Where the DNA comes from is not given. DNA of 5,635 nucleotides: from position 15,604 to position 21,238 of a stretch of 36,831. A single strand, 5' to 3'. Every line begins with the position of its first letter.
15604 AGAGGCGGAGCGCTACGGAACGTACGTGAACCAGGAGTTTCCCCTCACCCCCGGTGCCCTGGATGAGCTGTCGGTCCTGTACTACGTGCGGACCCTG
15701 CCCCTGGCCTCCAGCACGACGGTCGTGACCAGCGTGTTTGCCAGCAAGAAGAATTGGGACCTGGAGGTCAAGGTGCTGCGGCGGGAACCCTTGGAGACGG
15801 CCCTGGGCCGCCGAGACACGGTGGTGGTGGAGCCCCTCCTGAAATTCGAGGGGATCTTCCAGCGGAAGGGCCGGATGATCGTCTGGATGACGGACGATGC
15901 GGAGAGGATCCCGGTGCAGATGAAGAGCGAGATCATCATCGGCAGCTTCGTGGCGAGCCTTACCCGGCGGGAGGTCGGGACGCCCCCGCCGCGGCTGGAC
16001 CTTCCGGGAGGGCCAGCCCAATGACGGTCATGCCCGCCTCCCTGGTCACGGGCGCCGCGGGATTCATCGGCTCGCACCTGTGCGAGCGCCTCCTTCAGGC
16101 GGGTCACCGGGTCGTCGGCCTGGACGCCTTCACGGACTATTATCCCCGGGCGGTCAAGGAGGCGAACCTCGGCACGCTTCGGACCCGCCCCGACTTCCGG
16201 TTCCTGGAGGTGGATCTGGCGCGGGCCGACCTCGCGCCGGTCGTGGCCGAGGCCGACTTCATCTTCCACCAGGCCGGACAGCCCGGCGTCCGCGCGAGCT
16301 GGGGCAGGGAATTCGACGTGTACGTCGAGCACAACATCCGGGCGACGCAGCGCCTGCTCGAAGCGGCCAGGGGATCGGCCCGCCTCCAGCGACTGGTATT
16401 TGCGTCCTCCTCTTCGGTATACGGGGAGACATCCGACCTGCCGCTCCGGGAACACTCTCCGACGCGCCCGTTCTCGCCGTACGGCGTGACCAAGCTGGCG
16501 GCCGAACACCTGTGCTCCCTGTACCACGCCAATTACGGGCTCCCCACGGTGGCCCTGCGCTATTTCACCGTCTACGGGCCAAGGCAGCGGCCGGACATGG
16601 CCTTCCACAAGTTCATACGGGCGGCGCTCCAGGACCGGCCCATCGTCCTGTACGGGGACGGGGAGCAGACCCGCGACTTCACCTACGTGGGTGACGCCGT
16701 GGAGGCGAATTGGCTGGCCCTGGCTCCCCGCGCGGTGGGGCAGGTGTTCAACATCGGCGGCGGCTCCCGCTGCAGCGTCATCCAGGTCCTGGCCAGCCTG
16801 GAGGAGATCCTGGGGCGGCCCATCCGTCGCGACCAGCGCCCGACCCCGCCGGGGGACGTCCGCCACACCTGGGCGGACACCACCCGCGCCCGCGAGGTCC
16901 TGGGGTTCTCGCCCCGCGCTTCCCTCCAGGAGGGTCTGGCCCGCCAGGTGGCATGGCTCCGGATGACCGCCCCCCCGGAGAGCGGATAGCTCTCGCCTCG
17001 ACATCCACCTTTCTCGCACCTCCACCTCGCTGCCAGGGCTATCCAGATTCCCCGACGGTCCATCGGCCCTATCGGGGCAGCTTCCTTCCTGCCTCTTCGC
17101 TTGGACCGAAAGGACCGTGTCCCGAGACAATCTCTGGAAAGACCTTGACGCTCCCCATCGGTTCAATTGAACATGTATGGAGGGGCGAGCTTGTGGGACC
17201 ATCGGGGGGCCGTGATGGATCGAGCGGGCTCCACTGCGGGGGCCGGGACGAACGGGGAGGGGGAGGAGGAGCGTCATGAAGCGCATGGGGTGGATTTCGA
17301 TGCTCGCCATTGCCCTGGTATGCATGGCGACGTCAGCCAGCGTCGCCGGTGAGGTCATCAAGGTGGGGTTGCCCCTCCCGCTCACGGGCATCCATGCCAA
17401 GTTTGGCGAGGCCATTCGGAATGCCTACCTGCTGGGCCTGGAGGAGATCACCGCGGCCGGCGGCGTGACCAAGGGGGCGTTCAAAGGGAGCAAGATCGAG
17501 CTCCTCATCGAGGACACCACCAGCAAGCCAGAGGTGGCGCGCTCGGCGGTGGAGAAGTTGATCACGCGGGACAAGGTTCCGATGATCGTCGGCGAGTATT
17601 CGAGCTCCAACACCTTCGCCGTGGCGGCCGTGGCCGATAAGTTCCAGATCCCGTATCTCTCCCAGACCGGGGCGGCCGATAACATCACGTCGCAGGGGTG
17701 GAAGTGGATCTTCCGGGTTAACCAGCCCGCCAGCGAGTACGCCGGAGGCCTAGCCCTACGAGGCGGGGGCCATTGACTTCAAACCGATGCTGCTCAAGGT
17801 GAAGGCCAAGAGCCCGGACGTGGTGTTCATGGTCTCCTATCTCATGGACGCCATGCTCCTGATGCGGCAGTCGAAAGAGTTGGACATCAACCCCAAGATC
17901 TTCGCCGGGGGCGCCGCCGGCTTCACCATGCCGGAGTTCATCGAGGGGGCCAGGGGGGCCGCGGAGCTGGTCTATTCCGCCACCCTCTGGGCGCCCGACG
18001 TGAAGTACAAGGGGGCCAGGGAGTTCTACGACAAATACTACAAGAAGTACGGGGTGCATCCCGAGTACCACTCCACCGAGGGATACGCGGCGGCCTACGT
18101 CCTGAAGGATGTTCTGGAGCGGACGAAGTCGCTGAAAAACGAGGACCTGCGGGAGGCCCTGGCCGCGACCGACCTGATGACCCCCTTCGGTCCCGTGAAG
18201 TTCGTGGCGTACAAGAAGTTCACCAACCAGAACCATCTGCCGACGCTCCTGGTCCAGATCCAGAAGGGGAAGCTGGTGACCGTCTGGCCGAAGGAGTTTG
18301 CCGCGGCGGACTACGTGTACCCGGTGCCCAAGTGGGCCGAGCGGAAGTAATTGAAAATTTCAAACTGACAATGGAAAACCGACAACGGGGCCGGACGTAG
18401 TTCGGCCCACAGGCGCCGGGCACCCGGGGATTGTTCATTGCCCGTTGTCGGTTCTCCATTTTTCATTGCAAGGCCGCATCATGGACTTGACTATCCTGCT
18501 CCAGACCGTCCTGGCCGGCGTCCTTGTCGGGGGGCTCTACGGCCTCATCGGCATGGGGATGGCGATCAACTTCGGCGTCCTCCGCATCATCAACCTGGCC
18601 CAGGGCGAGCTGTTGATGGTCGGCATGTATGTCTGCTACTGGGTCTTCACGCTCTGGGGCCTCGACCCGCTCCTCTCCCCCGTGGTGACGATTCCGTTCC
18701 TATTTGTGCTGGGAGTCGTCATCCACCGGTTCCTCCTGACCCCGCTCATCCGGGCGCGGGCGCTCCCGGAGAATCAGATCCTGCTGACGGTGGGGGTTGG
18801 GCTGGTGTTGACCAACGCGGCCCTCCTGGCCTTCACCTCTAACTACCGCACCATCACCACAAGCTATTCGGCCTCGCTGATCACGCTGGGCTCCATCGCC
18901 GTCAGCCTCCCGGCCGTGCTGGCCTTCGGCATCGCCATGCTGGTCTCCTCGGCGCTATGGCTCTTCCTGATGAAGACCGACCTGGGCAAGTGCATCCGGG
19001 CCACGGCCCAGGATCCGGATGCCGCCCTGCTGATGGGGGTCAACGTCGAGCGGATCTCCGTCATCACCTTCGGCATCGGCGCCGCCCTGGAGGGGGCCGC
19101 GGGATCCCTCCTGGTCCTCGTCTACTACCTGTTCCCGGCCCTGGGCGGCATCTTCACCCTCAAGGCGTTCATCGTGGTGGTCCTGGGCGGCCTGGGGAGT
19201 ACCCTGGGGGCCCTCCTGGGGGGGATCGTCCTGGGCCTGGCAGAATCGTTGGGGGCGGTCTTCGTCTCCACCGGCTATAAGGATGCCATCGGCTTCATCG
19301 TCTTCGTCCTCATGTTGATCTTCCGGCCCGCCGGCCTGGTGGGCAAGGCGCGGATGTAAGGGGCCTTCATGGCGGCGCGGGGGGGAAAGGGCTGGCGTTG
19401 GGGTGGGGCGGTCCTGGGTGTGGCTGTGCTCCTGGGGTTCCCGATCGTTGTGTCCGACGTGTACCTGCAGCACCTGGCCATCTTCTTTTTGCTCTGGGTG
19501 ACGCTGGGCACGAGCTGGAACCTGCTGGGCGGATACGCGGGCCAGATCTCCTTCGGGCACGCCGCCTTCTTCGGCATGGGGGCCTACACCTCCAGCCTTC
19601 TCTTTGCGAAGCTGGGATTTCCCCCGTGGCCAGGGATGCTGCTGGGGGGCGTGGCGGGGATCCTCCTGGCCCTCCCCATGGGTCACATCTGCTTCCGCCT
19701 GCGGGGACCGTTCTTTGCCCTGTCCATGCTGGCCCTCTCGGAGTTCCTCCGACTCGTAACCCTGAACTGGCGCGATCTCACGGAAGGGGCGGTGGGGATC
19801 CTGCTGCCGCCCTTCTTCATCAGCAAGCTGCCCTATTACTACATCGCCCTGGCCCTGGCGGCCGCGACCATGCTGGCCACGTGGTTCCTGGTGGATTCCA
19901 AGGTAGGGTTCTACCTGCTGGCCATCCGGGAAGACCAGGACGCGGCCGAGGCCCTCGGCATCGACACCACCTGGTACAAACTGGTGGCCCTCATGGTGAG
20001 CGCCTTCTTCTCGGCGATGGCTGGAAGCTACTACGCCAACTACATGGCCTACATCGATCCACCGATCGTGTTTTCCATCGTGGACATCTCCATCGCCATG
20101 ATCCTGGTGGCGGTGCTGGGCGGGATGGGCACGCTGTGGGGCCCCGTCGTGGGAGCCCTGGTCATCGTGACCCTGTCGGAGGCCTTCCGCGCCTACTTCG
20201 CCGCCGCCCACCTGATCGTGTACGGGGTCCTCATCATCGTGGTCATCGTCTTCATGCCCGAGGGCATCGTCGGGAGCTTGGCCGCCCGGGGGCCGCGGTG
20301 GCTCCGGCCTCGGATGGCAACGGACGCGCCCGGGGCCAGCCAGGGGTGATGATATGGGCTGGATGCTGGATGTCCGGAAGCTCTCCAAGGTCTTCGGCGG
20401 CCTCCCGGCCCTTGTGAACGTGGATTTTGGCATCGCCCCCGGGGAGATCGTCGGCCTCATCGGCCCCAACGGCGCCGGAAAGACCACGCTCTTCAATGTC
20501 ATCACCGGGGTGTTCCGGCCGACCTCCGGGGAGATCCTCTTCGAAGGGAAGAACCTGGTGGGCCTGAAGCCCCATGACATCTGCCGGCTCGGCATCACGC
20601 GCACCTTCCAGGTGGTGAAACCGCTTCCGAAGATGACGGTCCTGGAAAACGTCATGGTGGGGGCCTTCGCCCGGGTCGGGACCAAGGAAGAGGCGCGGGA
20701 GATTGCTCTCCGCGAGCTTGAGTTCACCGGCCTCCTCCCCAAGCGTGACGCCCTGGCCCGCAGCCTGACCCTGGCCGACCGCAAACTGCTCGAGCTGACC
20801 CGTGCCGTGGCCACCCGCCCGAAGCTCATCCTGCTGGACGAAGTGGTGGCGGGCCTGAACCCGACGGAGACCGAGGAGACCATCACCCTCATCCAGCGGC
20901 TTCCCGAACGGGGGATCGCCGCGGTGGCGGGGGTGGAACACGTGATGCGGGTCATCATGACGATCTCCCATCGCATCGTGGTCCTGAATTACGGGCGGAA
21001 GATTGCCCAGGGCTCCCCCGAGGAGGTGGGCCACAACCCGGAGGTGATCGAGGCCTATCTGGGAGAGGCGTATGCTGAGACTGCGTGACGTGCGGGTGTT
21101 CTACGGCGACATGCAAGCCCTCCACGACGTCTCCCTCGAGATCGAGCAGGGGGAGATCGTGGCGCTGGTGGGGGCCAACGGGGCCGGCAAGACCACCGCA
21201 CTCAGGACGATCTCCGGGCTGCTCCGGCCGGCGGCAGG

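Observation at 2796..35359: Strictly phased 7-nt tandem arrays, mostly as inverted arm pairs, occupy almost every non-overlapping gene junction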

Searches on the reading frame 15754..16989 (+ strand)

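Call 7: search_protein_families(library=pfam, proteins=[window:15754-16989:+])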
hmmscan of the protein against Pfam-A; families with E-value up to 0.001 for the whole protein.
window:15754-16989:+ (411 aa): 7 families
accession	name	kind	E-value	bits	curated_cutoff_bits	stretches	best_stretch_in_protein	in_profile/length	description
PF01370.27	Epimerase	-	2.2e-63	214.3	20.9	1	97-335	2-240/240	NAD dependent epimerase/dehydratase family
PF16363.11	GDP_Man_Dehyd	-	1.9e-58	199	27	1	97-396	1-330/332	GDP-mannose 4,6 dehydratase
PF01073.25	3Beta_HSD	-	4e-20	72.4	22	1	97-323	1-229/280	3-beta hydroxysteroid dehydrogenase/isomerase family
PF07993.18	NAD_binding_4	-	1.1e-12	48.1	20.1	1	155-275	77-209/258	Male sterility protein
PF04321.23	RmlD_sub_bind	-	9.7e-08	31.8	27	1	97-341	4-219/287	RmlD substrate binding domain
PF13460.12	NAD_binding_10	-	9e-07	29.4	27.2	1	100-253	1-130/184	NAD(P)H-binding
PF02719.21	Polysacc_synt_2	-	3.5e-05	23.6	20.2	1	97-354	2-248/293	Polysaccharide biosynthesis protein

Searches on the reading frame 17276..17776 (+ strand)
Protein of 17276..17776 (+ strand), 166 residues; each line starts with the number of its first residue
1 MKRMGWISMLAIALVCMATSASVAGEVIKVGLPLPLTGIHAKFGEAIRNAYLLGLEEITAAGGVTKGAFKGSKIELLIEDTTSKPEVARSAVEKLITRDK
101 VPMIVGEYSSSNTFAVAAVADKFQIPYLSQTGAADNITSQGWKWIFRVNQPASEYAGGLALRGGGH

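Call 7: search_protein_families(library=pfam, proteins=[window:17276-17776:+])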
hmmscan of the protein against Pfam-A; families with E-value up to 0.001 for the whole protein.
window:17276-17776:+ (166 aa): 3 families
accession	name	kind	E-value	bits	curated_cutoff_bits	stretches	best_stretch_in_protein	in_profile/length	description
PF13458.12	Peripla_BP_6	-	5.9e-25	89.1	31.7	1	28-156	2-122/343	Periplasmic binding protein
PF13433.12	Peripla_BP_5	-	3.5e-11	43.2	27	1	28-122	1-90/363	Periplasmic binding protein domain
PF01094.35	ANF_receptor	-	2.9e-07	30.3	25.4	1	69-140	20-90/353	Receptor family ligand binding region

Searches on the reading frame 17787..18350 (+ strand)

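Call 7: search_protein_families(library=pfam, proteins=[window:17787-18350:+])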
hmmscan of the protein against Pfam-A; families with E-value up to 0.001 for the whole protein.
window:17787-18350:+ (187 aa): 1 family
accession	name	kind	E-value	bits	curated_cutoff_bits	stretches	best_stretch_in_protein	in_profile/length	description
PF13458.12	Peripla_BP_6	-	4.1e-22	79.7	31.7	1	2-161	183-342/343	Periplasmic binding protein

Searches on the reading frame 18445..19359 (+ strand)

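Call 7: search_protein_families(library=pfam, proteins=[window:18445-19359:+])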
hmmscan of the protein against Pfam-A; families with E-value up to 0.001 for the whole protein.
window:18445-19359:+ (304 aa): 1 family
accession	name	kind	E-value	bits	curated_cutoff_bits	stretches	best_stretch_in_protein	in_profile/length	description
PF02653.21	BPD_transp_2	-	1.2e-33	116.9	26.8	1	23-291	3-269/269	Branched-chain amino acid transport system / permease component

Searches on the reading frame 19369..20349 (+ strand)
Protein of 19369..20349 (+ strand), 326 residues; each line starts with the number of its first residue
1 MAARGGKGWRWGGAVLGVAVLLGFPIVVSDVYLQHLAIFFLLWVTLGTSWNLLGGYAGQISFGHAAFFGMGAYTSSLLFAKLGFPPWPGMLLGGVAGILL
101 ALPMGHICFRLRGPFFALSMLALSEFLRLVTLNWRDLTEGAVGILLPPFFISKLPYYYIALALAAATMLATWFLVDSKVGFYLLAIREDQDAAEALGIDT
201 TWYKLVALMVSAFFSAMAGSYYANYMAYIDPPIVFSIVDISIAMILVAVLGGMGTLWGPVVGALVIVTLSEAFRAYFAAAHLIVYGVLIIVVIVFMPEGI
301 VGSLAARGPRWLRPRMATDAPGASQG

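Call 7: search_protein_families(library=pfam, proteins=[window:19369-20349:+])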
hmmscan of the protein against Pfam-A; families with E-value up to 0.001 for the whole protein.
window:19369-20349:+ (326 aa): 1 family
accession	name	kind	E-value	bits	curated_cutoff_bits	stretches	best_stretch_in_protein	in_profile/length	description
PF02653.21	BPD_transp_2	-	4.8e-42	144.4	26.8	1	35-292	4-268/269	Branched-chain amino acid transport system / permease component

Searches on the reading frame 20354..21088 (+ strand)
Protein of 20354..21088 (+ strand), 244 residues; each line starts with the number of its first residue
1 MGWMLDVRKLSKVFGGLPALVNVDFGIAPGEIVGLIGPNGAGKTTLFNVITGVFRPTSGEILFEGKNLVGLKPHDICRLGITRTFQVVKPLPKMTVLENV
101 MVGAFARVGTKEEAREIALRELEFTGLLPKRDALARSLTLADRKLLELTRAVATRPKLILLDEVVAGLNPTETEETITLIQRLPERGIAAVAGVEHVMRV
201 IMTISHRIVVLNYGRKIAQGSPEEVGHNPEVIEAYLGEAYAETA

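Call 7: search_protein_families(library=pfam, proteins=[window:20354-21088:+])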
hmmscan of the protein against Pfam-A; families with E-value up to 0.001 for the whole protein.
window:20354-21088:+ (244 aa): 4 families
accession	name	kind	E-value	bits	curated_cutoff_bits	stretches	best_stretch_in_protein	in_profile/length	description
PF00005.33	ABC_tran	-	1.5e-26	94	25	1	21-164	2-135/137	ABC transporter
PF12399.14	BCA_ABC_TP_C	-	6.5e-12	45.2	25.5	1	215-240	1-26/27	Branched-chain amino acid ATP-binding cassette transporter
PF13304.12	AAA_21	-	1.1e-05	26.1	27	1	32-55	1-24/304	AAA domain, putative AbiEii toxin, Type IV TA system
PF13476.12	AAA_23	-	0.00079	20.6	27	0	22-52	14-41/201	AAA domain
